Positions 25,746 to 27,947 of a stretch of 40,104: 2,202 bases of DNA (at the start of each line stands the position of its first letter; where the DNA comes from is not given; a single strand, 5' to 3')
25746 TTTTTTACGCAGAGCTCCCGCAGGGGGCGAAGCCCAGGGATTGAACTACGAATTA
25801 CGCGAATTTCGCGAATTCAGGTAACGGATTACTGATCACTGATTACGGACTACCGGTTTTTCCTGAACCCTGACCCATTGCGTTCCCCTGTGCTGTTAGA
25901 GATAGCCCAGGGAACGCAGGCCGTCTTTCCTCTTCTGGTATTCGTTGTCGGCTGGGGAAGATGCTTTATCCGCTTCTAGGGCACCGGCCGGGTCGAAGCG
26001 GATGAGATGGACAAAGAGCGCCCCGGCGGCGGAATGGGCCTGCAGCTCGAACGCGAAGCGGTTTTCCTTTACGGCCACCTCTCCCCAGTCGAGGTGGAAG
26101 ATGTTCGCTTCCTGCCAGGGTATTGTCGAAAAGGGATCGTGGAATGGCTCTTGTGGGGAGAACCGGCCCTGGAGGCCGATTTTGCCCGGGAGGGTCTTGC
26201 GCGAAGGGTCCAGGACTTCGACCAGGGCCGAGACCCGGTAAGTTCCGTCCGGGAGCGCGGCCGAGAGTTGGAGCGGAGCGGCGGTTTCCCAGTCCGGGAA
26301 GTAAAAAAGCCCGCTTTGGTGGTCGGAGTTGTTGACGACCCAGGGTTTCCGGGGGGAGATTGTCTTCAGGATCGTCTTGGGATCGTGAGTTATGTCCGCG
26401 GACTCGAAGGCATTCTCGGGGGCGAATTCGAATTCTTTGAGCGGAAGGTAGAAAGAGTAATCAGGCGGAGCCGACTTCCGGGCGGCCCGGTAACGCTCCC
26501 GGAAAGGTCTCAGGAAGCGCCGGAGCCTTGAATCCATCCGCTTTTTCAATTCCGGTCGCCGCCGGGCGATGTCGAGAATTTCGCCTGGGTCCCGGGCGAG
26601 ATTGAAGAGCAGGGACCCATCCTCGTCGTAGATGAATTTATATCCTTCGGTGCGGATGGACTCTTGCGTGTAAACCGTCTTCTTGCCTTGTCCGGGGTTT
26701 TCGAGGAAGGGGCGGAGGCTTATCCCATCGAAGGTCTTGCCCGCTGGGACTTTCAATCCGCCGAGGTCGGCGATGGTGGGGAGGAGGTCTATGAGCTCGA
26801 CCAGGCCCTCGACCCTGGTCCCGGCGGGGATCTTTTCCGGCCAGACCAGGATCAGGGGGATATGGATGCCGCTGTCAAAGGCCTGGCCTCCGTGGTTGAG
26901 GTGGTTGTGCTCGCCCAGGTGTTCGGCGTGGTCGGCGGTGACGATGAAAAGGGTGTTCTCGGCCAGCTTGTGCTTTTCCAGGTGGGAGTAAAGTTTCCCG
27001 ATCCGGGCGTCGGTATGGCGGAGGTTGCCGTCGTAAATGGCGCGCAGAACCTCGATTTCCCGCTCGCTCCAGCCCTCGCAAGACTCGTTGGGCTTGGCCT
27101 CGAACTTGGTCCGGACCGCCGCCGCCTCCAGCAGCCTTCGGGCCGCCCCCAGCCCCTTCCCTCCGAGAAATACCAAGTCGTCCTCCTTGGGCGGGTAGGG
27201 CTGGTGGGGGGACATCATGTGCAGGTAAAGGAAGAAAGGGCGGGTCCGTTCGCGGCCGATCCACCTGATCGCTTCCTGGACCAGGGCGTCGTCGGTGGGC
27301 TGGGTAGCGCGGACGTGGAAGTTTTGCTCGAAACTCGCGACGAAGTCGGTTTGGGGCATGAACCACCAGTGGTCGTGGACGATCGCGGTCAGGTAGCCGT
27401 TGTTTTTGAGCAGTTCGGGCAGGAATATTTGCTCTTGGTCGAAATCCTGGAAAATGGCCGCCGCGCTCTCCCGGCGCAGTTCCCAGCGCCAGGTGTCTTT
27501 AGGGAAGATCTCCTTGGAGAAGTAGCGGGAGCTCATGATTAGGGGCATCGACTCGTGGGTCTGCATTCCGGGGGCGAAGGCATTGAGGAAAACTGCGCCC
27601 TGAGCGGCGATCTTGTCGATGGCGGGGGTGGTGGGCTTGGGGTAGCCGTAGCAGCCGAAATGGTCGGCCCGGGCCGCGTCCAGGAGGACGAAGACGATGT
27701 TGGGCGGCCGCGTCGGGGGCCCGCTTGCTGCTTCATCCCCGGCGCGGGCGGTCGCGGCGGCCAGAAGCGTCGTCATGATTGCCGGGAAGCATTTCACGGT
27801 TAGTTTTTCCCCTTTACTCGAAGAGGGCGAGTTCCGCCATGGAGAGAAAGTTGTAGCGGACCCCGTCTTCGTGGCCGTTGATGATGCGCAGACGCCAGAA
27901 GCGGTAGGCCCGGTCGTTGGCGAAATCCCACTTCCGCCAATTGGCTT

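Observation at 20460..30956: Repeated triad: GT-C membrane protein > membrane-anchored discoidin protein > secreted Thr-type sulfatase-fold protein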

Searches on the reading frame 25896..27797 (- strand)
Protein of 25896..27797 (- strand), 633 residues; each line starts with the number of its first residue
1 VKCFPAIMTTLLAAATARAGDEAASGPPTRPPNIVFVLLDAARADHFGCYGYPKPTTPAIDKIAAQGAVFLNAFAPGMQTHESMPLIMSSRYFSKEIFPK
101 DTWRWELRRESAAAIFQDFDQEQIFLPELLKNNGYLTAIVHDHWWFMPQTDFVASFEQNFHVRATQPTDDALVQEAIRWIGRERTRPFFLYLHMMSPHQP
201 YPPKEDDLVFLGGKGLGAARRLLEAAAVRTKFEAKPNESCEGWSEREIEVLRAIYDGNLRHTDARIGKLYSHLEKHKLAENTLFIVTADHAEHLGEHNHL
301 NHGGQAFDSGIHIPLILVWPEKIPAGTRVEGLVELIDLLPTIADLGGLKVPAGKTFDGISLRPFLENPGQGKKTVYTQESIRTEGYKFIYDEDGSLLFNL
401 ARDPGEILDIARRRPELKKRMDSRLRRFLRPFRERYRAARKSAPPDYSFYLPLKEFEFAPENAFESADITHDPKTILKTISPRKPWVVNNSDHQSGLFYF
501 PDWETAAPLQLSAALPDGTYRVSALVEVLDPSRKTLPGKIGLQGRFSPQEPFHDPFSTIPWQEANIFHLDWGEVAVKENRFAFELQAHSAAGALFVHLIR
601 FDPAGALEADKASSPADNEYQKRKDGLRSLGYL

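Call 5: search_protein_families(library=pfam, proteins=[window:25896-27797:-], max_evalue=0.01)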
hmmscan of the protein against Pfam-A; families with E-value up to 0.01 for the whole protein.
window:25896-27797:- (633 aa): 3 families
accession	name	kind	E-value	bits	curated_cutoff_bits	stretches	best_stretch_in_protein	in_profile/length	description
PF00884.28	Sulfatase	-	2.8e-50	171.8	25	1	32-347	1-300/301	Sulfatase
PF16347.10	SGSH_C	-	4.6e-10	40.3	29.3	1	306-425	11-148/154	N-sulphoglucosamine sulphohydrolase, C-terminal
PF01663.27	Phosphodiest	-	0.00013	22.1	23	1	207-290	183-219/342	Type I phosphodiesterase / nucleotide pyrophosphatase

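Call 6: search_protein_families(library=ncbifam, proteins=[window:25896-27797:-], max_evalue=0.01)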
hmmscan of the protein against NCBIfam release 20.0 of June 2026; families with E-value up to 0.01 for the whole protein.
window:25896-27797:- (633 aa): 24 families
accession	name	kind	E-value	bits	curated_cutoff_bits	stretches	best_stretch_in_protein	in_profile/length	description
NF010322.0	PRK13759.1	equivalog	1.4e-37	129.4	481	2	171-428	184-453/486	arylsulfatase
NF045661.1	HdlasePehA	equivalog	2.8e-27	95.5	900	1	230-368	259-395/506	phosphoric/sulfuric ester hydrolase PehA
TIGR03417.1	chol_sulfatase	equivalog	4e-25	88.7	433.45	1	183-421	180-429/500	choline-sulfatase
NF052527.1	Mn_arylsulf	exception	2.8e-18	66.1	850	1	170-412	181-423/479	manganese-dependent arylsulfatase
NF007160.0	PRK09598.1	equivalog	2e-11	42.9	561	2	34-92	226-285/523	phosphoethanolamine--lipid A transferase EptA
NF028537.1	P_eth_NH2_trans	domain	6.8e-10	38.1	500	2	30-90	225-284/527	phosphoethanolamine--lipid A transferase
NF000465.1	polymyxin_MCR1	exception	5.4e-07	28.9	1100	1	27-94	232-297/541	MCR-1 family phosphoethanolamine--lipid A transferase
NF033670.1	polymyxin_MCR6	exception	6.4e-07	28.5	1235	1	29-102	232-303/538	MCR-6 family phosphoethanolamine--lipid A transferase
NF033862.2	polymyxin_MCR10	exception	1.3e-06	27.4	1250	1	249-317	410-481/539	MCR-10 family phosphoethanolamine--lipid A transferase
NF012159.0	polymyxin_MCR2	exception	2.2e-06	26.7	1200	1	29-102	232-303/538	MCR-2 family phosphoethanolamine--lipid A transferase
NF053859.1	polymyxin_MCR13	exception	2.6e-06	26.6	1250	1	249-317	410-481/541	MCR-13 family phosphoethanolamine--lipid A transferase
NF038282.1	LapC_YejM_PbgA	exception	1.1e-05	23.9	825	1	254-342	413-496/584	LPS biosynthesis-modulating metalloenzyme YejM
NF008619.0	PRK11598.1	equivalog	2.2e-05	23.2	660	0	249-317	415-486/546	phosphoethanolamine transferase EptA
NF007933.0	PRK10649.1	subfamily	2.6e-05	23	404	1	29-84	234-292/577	phosphoethanolamine transferase CptA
NF033409.0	poly_MCR3_broad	equivalog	0.00016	20.4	1075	0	249-304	406-461/535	MCR-3-related phosphoethanolamine--lipid A transferase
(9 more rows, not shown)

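Call 18: search_solved_structures(query=window:25896-27797:-, max_evalue=0.001, show_alignments=2)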
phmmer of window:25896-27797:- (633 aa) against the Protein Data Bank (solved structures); distinct sequences matched with E-value up to 0.001: 94 (the best 60 are shown).
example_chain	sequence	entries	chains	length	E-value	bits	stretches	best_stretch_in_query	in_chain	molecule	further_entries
4upi_A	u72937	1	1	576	1.1e-26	97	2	183-368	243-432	SULFATASE FAMILY PROTEIN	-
4uph_A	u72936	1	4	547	5.6e-25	91.4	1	172-367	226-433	SULFATASE (SULFURIC ESTER HYDROLASE) PROTEIN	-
7an1_AAA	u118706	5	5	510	1.2e-23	86.9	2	186-423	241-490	Arylsulfatase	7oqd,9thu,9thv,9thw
7ebp_A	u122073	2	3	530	6.2e-23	84.6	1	254-441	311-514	Sulfatase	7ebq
6bia_A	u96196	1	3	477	8e-23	84.3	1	252-414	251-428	Sulfatase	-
6b0k_A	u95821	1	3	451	8.1e-23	84.2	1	252-414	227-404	Iota-carrageenan sulfatase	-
6b0j_A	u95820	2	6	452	8.2e-23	84.2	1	252-414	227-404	Iota-carrageenan sulfatase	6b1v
5g2v_A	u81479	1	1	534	1.2e-22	83.7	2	259-371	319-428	N-ACETYLGLUCOSAMINE-6-SULFATASE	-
9fo1_A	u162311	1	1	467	1.7e-21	79.9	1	255-447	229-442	k-carrageenan sulfatase S1_16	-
9s8y_A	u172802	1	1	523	5.4e-21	78.2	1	254-440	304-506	Sulfatase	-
4upl_A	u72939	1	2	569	6.5e-21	77.9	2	172-366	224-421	SULFATASE FAMILY PROTEIN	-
7stt_A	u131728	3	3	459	8.1e-21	77.6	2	141-433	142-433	N-acetylgalactosamine-6-sulfatase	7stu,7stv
9s03_A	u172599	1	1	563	1.1e-20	77.2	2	255-410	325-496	Putative sulfatase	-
7oz8_AAA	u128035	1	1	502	3e-20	75.7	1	186-430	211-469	Choline-sulfatase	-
7p24_AAA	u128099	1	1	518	5e-19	71.7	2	257-376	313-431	Mucin-desulfating sulfatase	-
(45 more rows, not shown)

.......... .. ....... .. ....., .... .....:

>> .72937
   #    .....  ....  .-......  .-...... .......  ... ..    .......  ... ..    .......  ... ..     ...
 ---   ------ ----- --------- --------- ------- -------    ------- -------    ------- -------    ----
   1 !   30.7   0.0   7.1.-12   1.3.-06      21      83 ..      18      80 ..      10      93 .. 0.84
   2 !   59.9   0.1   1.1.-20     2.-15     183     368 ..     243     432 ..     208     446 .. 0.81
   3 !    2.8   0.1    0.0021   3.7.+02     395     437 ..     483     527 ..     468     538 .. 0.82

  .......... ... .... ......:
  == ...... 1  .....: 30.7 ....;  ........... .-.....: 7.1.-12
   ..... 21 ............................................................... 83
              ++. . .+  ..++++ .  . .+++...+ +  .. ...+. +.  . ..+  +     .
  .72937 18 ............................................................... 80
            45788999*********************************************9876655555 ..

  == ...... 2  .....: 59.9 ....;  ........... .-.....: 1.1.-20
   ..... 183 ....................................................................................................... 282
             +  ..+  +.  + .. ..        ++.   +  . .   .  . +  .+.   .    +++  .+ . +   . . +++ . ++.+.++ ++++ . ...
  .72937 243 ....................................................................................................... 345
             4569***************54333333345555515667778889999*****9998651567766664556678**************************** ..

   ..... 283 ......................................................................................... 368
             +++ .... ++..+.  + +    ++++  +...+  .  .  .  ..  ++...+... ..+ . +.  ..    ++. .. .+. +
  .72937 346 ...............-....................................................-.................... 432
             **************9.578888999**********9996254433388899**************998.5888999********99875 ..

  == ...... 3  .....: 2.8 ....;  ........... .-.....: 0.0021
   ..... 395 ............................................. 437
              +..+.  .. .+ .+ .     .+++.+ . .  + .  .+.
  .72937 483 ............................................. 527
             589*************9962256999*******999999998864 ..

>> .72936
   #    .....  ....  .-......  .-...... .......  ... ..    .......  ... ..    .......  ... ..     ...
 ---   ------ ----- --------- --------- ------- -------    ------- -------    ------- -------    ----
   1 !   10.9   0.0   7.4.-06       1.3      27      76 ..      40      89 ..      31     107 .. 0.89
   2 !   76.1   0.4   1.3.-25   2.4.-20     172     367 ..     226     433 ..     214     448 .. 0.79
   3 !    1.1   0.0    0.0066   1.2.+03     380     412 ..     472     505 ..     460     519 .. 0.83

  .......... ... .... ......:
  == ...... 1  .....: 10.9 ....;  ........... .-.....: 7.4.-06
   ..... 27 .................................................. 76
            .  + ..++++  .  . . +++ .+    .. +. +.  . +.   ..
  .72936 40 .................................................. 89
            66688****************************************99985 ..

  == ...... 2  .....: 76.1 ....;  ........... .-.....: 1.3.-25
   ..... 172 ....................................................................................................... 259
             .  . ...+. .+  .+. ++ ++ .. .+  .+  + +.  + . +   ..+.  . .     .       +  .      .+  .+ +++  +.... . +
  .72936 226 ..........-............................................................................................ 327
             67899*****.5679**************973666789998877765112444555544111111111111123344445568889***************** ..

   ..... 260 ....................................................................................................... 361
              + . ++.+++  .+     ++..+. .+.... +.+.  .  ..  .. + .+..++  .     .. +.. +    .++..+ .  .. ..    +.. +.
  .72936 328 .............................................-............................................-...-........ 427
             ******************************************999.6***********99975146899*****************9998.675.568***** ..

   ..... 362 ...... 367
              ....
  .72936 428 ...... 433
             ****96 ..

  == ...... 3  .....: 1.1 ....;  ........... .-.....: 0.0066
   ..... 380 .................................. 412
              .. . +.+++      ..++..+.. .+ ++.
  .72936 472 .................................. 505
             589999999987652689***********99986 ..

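Call 45: find_homologous_proteins(query=window:25896-27797:-, max_evalue=1e-20)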
Query window:25896-27797:- (633 aa): 376 proteins with E <= 1e-20 among 8000 candidates; the best 120 are listed.
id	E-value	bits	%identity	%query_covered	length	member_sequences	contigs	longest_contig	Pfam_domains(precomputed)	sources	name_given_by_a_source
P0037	0.0e+0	1459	100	99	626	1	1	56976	PF16347.11,PF00884.29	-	-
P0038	9.1e-228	776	53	100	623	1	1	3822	PF16347.11,PF00884.29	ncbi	-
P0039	9.6e-210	717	52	95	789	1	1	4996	PF00754.32,PF16347.11,PF00884.29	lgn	-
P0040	4.2e-201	688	49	99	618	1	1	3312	PF01663.28,PF16347.11,PF00884.29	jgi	jgi:arylsulfatase A-like enzyme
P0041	5.3e-201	688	49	100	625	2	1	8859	PF01663.28,PF16347.11,PF00884.29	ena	-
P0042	5.5e-197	675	50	95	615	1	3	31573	PF16347.11,PF00884.29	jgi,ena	-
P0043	6.6e-194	664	49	95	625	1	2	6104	PF01663.28,PF16347.11,PF00884.29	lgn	-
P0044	9.8e-190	651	48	97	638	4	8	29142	PF01663.28,PF16347.11,PF00884.29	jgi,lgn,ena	-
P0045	1.7e-169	584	43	100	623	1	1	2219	PF01663.28,PF16347.11,PF00884.29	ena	-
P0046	2.3e-152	527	42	100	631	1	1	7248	PF01663.28,PF16347.11,PF00884.29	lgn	-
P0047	4.8e-152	526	44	91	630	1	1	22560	PF01663.28,PF16347.11,PF00884.29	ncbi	-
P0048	2.8e-148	514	42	96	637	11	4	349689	PF01663.28,PF16347.11,PF00884.29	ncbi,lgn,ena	-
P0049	2.0e-146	508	43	95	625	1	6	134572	PF01663.28,PF16347.11,PF00884.29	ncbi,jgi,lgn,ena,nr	ncbi:MAG TPA: sulfatase [bacterium]|nr:sulfatase [bacterium] HPJ71522.1 sulfatase [bacterium] HPQ651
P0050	5.3e-146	506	42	97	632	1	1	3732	PF01663.28,PF16347.11,PF00884.29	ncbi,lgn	-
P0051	2.3e-138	481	39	99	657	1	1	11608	PF01663.28,PF16347.11,PF00884.29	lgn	-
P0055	4.3e-134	467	39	96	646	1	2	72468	PF16347.11,PF00884.29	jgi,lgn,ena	-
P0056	7.1e-131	456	39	95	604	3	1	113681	PF01663.28,PF16347.11,PF00884.29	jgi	-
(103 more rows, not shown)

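Call 49: find_encoding_contigs(protein=P0049, flank=10000, max_places=2)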
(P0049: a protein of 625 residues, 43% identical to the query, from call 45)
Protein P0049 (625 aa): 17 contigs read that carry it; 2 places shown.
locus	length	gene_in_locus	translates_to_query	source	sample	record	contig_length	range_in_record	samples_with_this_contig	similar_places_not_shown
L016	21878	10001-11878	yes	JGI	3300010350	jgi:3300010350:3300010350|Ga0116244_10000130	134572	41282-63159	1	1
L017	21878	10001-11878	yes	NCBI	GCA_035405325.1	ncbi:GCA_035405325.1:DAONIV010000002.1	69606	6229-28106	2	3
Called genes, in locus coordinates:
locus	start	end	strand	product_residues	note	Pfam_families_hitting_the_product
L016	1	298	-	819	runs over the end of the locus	-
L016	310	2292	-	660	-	PF00515:TPR_1 (faint), PF07719:TPR_2 (faint), PF13414:TPR_11 (faint), PF13428:TPR_14 (faint), PF13432:TPR_16 (faint), PF14559:TPR_19 (weak), PF00884:Sulfatase, PF01663:Phosphodiest (faint)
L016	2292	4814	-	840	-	PF09586:YfhO (faint)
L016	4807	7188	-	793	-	PF09586:YfhO (faint)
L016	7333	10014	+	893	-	PF09586:YfhO (weak)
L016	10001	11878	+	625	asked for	PF00884:Sulfatase, PF01663:Phosphodiest (weak), PF16347:SGSH_C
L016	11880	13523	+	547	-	-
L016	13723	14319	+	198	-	PF00754:F5_F8_type_C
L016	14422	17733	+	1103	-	PF09586:YfhO (faint)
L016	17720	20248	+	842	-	PF00884:Sulfatase, PF01663:Phosphodiest (weak), PF16347:SGSH_C, PF14559:TPR_19, PF13432:TPR_16, PF00515:TPR_1 (weak), PF07719:TPR_2 (weak), PF14559:TPR_19 (weak), +23 more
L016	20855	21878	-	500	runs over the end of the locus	-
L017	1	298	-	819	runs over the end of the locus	-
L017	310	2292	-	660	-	PF00515:TPR_1 (faint), PF07719:TPR_2 (faint), PF13414:TPR_11 (faint), PF13428:TPR_14 (faint), PF13432:TPR_16 (faint), PF14559:TPR_19 (weak), PF00884:Sulfatase, PF01663:Phosphodiest (faint)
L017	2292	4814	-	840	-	PF09586:YfhO (faint)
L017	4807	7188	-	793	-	PF09586:YfhO (faint)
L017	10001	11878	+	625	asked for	PF00884:Sulfatase, PF01663:Phosphodiest (weak), PF16347:SGSH_C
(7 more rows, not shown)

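Call 50: find_encoding_contigs(protein=P0048, flank=10000, max_places=2)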
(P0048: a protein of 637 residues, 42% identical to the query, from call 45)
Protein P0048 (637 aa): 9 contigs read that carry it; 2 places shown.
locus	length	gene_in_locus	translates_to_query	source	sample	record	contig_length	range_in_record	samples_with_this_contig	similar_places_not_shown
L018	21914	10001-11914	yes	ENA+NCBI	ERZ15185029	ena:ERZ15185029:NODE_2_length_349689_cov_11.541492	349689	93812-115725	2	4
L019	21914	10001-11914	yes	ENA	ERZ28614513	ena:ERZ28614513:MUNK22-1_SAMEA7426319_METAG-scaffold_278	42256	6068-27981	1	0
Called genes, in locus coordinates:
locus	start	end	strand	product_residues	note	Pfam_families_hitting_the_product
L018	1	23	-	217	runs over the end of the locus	PF00730:HhH-GPD, PF00633:HHH (faint)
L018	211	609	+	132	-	-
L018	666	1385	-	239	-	-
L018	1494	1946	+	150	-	-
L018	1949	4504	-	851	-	PF09586:YfhO (weak)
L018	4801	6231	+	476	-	PF00890:FAD_binding_2, PF01266:DAO (weak), PF01494:FAD_binding_3 (weak), PF01593:Amino_oxidase, PF01946:Thi4 (weak), PF03486:HI0933_like (weak), PF12831:FAD_oxidored, PF13450:NAD_binding_8, +1 more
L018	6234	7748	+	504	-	-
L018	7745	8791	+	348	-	PF00535:Glycos_transf_2, PF10111:Glyco_tranf_2_2, PF13641:Glyco_tranf_2_3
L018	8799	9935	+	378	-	PF04055:Radical_SAM, PF13186:SPASM (weak)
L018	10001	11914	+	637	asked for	PF00884:Sulfatase, PF01663:Phosphodiest (weak), PF16347:SGSH_C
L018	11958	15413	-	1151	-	PF14559:TPR_19 (faint), PF07719:TPR_2 (faint), PF13176:TPR_7 (faint), PF13371:TPR_9 (faint), PF13414:TPR_11 (faint), PF13432:TPR_16, PF00884:Sulfatase, PF16347:SGSH_C, +2 more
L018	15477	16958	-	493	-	PF02310:B12-binding, PF04055:Radical_SAM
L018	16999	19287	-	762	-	PF09586:YfhO (faint)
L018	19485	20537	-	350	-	PF04055:Radical_SAM, PF13186:SPASM (weak)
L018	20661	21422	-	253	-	PF00535:Glycos_transf_2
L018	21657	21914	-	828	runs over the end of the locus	-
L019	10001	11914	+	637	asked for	PF00884:Sulfatase, PF01663:Phosphodiest (weak), PF16347:SGSH_C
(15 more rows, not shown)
